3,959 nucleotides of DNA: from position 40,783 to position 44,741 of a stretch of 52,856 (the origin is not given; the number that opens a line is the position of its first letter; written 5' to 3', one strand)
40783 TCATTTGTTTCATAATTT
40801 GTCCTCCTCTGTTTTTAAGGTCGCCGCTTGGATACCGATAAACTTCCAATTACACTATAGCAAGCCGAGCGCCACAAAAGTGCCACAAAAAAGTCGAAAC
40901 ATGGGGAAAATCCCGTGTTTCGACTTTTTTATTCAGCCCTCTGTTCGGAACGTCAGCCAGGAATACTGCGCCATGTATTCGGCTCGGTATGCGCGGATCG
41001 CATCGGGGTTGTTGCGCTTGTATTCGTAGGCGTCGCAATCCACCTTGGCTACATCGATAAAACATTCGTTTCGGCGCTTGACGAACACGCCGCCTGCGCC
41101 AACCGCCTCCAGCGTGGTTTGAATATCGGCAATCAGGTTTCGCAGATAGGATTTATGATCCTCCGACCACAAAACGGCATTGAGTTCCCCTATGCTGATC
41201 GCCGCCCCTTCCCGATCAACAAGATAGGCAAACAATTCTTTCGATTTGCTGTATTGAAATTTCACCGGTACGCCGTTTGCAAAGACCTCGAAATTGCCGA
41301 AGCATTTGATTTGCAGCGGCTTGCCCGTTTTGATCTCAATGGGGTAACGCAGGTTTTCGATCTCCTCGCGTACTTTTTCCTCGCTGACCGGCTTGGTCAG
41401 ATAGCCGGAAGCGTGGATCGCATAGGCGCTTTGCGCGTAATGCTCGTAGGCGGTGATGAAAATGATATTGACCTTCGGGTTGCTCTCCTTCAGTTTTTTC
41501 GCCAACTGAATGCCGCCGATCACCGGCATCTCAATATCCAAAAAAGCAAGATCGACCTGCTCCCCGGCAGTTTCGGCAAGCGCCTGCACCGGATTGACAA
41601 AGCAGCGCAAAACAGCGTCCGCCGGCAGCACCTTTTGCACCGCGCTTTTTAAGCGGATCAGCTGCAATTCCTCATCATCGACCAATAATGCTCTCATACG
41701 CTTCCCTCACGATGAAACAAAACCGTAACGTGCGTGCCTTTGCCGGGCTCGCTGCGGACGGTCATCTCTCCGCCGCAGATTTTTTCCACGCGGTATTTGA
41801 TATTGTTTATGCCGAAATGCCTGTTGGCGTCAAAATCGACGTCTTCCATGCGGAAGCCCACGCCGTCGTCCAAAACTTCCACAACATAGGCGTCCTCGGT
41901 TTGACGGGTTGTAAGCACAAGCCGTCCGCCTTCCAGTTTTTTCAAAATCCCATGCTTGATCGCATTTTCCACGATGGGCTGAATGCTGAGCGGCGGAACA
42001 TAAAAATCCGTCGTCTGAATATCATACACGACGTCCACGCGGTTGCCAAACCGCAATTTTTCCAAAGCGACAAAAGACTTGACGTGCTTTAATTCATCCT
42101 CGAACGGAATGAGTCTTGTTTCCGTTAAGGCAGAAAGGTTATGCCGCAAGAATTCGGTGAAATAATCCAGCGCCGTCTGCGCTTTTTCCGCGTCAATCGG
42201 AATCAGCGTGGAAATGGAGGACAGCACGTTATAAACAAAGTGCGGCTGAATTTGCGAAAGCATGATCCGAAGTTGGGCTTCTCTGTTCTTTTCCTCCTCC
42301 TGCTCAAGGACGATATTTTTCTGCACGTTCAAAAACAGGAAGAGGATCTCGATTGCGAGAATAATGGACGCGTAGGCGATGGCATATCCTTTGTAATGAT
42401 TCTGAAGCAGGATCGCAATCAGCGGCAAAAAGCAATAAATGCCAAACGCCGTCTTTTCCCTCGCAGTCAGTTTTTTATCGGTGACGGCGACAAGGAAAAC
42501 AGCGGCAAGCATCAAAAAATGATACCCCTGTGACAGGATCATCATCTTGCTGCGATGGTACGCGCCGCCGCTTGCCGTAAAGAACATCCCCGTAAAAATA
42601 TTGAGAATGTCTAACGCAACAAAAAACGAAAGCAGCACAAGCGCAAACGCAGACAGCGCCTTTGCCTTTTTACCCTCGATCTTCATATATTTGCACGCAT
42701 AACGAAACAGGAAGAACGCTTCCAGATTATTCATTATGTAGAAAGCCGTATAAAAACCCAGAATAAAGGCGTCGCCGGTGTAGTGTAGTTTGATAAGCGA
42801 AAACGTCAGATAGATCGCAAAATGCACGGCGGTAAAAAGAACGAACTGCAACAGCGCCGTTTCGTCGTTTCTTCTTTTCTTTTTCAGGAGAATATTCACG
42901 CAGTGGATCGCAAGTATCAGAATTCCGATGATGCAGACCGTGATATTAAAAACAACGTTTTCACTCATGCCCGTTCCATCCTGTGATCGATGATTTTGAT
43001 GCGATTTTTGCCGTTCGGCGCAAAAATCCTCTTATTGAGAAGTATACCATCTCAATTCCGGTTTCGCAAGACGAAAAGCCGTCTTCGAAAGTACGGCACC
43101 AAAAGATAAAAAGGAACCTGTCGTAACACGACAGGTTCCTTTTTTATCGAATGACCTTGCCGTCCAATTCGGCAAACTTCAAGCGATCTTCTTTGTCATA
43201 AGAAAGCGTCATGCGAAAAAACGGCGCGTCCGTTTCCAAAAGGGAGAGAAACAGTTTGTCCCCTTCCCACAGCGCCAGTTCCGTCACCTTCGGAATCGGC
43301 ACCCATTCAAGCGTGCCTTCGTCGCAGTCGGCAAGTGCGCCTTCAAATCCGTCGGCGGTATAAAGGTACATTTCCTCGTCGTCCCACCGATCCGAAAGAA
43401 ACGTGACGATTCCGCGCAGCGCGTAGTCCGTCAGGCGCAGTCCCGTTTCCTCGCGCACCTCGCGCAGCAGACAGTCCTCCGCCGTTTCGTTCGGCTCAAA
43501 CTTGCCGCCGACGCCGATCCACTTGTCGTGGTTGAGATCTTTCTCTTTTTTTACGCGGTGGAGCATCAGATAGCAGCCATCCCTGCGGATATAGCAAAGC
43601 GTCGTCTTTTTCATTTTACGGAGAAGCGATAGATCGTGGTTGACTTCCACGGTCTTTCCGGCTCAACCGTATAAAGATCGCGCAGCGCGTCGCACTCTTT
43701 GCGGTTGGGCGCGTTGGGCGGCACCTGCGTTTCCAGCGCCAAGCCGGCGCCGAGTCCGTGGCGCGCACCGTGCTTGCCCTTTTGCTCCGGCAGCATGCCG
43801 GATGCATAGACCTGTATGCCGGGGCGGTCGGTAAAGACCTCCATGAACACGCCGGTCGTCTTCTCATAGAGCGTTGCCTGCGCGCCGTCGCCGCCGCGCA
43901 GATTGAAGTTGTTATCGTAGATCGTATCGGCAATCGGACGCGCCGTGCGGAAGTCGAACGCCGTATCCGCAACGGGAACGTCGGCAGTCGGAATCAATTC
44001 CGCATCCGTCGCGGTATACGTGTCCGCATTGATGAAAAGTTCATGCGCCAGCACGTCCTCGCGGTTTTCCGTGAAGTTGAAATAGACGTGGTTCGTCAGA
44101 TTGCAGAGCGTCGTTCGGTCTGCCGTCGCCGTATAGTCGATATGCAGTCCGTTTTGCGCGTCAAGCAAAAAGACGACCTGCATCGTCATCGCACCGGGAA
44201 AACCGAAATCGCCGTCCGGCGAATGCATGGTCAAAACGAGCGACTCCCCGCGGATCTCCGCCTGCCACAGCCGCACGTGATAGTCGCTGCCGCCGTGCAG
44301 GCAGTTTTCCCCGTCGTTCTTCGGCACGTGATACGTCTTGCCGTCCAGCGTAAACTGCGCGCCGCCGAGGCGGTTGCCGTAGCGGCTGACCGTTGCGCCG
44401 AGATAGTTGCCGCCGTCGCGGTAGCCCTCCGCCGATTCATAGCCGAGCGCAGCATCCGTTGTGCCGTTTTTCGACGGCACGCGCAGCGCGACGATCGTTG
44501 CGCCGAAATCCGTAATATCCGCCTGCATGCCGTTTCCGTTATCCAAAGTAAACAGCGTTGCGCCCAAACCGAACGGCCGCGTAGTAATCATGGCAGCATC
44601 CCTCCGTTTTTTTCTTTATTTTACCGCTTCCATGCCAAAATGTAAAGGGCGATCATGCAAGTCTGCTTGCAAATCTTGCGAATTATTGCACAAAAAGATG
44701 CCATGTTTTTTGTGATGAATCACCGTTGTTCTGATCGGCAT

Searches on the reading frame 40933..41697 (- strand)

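Call 14: search_protein_families(library=pfam, proteins=[window:40933-41697:-], max_evalue=0.0001)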
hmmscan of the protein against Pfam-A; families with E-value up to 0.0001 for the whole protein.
window:40933-41697:- (254 aa): 1 family
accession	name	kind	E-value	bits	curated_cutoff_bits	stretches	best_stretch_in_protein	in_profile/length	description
PF00072.30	Response_reg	-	1.3e-20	74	30.2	1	4-113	2-110/111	Response regulator receiver domain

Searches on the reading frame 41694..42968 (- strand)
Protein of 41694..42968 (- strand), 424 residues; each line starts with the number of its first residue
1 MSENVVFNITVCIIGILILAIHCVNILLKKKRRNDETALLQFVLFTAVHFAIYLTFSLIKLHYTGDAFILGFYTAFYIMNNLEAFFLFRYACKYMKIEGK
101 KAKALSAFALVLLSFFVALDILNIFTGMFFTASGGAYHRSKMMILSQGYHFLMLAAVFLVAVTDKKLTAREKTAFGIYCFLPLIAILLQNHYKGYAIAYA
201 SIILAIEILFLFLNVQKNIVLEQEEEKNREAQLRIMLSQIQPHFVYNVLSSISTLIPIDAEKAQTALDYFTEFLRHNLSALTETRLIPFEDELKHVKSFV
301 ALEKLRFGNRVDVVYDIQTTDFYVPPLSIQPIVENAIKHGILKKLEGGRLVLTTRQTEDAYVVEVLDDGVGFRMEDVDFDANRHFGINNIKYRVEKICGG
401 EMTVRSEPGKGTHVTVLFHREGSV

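Call 14: search_protein_families(library=pfam, proteins=[window:41694-42968:-], max_evalue=0.0001)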
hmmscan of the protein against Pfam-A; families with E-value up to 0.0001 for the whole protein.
window:41694-42968:- (424 aa): 2 families
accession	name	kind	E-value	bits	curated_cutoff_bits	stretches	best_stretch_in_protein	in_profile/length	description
PF06580.19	His_kinase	-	1.3e-20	73.8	25.2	1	231-311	1-81/81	Histidine kinase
PF02518.31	HATPase_c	-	1.6e-10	41.9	26.4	1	330-419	11-108/111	Histidine kinase-, DNA gyrase B-, and HSP90-like ATPase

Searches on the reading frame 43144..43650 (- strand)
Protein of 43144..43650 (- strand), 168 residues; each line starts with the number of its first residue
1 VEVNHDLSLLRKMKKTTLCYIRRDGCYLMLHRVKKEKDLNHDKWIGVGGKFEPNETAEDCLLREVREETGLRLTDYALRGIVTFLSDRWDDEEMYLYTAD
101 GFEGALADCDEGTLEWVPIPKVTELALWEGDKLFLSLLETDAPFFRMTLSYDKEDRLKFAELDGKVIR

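Call 14: search_protein_families(library=pfam, proteins=[window:43144-43650:-], max_evalue=0.0001)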
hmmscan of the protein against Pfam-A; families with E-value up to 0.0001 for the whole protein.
window:43144-43650:- (168 aa): 1 family
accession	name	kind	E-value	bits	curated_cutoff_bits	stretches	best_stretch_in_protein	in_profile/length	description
PF00293.34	NUDIX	-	1.4e-15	57.9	21.1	1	17-135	6-131/134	NUDIX domain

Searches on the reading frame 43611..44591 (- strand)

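Call 14: search_protein_families(library=pfam, proteins=[window:43611-44591:-], max_evalue=0.0001)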
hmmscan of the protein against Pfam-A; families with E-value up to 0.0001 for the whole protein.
window:43611-44591:- (326 aa): 1 family
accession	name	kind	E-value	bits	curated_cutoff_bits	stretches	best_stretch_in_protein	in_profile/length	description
PF01263.26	Aldose_epim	-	3.7e-67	227.3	27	1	13-322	2-299/299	Aldose 1-epimerase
